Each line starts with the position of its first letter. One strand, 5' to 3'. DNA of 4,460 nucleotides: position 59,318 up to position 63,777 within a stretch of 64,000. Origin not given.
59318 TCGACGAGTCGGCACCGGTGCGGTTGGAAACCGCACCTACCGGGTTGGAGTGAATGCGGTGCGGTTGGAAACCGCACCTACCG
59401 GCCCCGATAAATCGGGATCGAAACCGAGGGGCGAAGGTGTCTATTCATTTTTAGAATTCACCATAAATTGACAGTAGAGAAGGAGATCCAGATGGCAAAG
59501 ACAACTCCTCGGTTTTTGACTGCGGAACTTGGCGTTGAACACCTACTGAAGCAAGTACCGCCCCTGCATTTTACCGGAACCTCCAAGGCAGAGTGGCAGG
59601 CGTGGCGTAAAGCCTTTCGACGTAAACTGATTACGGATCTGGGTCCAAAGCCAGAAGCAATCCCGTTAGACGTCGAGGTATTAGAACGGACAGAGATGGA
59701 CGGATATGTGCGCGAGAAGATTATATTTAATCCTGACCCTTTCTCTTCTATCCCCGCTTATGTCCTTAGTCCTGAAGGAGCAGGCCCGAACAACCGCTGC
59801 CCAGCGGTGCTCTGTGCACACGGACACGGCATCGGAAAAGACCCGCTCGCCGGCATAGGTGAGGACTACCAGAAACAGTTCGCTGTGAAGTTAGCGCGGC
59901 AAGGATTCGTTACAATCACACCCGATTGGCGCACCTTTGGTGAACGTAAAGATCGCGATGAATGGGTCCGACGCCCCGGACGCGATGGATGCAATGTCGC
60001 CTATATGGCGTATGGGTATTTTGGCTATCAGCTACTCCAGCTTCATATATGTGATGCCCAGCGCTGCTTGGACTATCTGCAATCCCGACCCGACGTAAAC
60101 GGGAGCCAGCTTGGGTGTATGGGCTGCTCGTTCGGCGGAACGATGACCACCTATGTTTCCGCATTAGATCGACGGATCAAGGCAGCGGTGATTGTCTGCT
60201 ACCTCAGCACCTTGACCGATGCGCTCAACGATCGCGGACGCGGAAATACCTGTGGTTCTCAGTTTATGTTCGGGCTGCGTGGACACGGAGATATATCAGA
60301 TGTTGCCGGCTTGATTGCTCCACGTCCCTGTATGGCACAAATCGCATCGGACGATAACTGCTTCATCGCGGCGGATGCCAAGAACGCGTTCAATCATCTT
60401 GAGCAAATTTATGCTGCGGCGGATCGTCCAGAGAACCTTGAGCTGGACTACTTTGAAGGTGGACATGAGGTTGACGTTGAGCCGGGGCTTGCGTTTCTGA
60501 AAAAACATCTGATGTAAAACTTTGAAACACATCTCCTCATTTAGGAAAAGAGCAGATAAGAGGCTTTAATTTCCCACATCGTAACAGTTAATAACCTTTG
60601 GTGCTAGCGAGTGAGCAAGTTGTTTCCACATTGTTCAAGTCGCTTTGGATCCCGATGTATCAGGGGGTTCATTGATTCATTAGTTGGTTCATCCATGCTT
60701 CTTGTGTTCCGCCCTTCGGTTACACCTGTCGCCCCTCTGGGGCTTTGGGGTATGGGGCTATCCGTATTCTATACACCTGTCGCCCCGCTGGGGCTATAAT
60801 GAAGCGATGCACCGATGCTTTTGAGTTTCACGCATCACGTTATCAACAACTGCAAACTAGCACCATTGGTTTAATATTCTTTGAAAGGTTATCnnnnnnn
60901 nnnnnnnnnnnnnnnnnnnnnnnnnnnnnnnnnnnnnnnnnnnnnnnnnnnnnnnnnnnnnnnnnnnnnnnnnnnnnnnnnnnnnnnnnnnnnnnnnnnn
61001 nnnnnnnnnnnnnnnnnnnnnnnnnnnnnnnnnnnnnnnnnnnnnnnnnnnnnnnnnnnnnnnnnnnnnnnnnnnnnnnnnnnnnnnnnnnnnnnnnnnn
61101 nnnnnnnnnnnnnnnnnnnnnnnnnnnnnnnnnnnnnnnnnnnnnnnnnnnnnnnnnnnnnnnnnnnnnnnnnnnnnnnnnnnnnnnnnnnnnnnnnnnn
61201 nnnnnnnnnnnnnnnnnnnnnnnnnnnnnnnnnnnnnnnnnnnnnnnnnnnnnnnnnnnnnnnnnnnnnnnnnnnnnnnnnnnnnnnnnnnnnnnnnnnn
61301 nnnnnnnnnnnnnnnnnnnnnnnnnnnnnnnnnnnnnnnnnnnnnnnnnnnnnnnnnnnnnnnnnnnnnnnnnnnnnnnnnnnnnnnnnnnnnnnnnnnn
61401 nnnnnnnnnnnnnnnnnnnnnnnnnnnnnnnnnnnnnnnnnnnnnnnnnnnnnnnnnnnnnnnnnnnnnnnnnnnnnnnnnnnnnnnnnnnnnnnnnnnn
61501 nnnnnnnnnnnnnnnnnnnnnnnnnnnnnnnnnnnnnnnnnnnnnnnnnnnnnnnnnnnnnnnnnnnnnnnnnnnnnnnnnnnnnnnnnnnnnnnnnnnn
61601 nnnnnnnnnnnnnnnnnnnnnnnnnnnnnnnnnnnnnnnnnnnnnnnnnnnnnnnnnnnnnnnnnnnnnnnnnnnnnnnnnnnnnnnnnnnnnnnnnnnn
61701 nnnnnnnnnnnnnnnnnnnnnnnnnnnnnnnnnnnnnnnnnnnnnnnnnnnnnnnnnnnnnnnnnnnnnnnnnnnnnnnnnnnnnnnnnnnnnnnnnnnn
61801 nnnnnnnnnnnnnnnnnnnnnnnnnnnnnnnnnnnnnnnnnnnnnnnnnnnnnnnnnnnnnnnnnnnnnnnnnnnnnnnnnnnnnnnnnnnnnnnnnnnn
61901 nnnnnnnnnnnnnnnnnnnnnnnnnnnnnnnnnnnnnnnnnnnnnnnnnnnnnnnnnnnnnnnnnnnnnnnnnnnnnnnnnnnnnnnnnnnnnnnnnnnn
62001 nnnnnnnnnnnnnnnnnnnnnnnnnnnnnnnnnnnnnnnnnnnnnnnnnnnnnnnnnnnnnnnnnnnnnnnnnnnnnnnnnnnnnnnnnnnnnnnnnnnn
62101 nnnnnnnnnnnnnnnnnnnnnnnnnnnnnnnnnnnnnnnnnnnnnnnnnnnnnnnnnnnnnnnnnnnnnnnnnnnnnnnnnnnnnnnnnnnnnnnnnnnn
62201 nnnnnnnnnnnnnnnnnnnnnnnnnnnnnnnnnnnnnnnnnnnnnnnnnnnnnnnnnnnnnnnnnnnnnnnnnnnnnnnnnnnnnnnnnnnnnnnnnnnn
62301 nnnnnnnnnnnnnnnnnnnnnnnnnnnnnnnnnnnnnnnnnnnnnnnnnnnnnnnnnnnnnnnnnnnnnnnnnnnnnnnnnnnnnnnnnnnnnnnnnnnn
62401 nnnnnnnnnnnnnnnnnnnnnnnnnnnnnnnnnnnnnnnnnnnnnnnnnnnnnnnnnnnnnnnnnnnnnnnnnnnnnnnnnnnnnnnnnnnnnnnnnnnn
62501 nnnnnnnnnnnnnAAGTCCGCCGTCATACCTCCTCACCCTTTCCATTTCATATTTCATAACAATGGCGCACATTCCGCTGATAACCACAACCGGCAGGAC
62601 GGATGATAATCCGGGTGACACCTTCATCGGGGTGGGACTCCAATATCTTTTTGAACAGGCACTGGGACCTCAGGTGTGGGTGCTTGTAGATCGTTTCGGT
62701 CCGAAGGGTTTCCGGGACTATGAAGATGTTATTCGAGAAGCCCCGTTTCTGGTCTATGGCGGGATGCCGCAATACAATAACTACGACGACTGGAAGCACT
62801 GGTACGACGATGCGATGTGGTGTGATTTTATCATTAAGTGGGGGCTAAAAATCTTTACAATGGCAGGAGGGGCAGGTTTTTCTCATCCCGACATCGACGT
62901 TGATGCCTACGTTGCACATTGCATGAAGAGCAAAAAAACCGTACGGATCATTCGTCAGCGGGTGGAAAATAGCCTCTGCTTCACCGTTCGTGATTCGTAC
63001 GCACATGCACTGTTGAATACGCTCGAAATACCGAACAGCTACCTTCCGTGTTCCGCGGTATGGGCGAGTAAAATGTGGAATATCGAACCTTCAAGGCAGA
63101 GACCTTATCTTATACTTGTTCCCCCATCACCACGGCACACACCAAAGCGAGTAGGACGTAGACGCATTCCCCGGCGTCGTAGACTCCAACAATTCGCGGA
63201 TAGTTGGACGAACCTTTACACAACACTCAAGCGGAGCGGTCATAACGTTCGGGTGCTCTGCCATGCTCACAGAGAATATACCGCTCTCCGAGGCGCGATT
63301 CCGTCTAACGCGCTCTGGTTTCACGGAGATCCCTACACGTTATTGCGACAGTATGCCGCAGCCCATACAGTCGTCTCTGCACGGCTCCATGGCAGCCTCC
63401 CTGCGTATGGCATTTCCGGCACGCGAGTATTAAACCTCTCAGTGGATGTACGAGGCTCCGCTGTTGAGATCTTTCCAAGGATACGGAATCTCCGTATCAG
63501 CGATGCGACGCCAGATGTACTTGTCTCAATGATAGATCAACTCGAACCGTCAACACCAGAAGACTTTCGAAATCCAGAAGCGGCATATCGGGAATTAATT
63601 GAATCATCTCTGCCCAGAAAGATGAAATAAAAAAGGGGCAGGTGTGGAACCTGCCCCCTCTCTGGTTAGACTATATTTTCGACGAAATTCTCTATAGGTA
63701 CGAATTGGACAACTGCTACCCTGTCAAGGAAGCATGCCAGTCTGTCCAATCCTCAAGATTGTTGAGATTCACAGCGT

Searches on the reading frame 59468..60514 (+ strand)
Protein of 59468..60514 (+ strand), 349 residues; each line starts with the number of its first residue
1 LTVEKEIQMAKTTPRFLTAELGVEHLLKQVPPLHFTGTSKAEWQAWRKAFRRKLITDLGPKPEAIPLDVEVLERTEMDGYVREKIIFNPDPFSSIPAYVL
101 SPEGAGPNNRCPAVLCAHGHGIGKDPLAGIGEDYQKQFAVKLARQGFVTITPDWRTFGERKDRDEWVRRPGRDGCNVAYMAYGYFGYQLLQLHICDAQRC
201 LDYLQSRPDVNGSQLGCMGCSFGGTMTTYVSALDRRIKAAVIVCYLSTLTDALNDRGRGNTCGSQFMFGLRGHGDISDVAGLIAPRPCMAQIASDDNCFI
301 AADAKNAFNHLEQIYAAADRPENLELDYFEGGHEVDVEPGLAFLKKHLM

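Call 7: search_protein_families(library=pfam, proteins=[window:59468-60514:+], max_evalue=0.01)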
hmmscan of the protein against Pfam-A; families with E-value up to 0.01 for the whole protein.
window:59468-60514:+ (349 aa): 9 families
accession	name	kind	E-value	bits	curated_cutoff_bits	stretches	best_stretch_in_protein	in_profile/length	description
PF12715.13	Abhydrolase_7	-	6.4e-18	65.6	21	1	6-326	9-337/388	Abhydrolase family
PF01738.24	DLH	-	1.8e-07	31.4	21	1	97-242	3-126/217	Dienelactone hydrolase family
PF00561.26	Abhydrolase_1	-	1.7e-06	28.3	25.8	1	114-245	3-102/245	alpha/beta hydrolase fold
PF08840.17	BAAT_C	-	1.5e-05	25.6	20.9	1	200-243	9-52/210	BAAT / Acyl-CoA thioester hydrolase C terminal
PF00326.27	Peptidase_S9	-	0.0003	20.8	22.6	1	195-242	46-94/213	Prolyl oligopeptidase family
PF05448.18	AXE1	-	0.00047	19.5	21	1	195-248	158-212/321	Acetyl xylan esterase (AXE1)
PF12697.13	Abhydrolase_6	-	0.00096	20.3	26.3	1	114-255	1-94/217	Alpha/beta hydrolase family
PF22244.2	GCE_fung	-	0.0011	19.3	27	1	198-241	88-133/231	Glucuronyl esterase, fungi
PF02129.25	Peptidase_S15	-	0.0013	18.9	23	1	193-252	76-136/262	X-Pro dipeptidyl-peptidase (S15 family)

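Call 8: search_protein_families(library=padloc, proteins=[window:59468-60514:+], max_evalue=0.01)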
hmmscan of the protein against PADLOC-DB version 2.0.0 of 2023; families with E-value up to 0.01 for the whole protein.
window:59468-60514:+ (349 aa): 0 families

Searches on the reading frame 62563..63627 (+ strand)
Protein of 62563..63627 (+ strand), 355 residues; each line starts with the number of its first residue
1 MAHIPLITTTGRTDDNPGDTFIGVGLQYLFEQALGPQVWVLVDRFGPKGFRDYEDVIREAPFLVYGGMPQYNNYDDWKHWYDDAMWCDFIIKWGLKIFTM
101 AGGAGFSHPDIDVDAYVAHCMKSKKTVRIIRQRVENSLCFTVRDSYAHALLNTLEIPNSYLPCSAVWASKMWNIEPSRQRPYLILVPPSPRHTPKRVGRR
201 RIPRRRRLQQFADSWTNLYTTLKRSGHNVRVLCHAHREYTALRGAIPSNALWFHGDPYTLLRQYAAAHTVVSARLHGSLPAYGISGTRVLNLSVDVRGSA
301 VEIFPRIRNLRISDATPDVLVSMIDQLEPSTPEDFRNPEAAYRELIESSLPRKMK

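Call 80: search_protein_families(library=pfam, proteins=[window:62563-63627:+], max_evalue=0.00001)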
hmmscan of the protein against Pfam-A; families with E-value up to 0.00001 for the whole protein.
window:62563-63627:+ (355 aa): 1 family
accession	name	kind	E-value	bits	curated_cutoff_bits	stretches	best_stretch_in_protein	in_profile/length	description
PF04230.19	PS_pyruv_trans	-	1.8e-09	38.3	25.3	1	16-282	1-267/280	Polysaccharide pyruvyl transferase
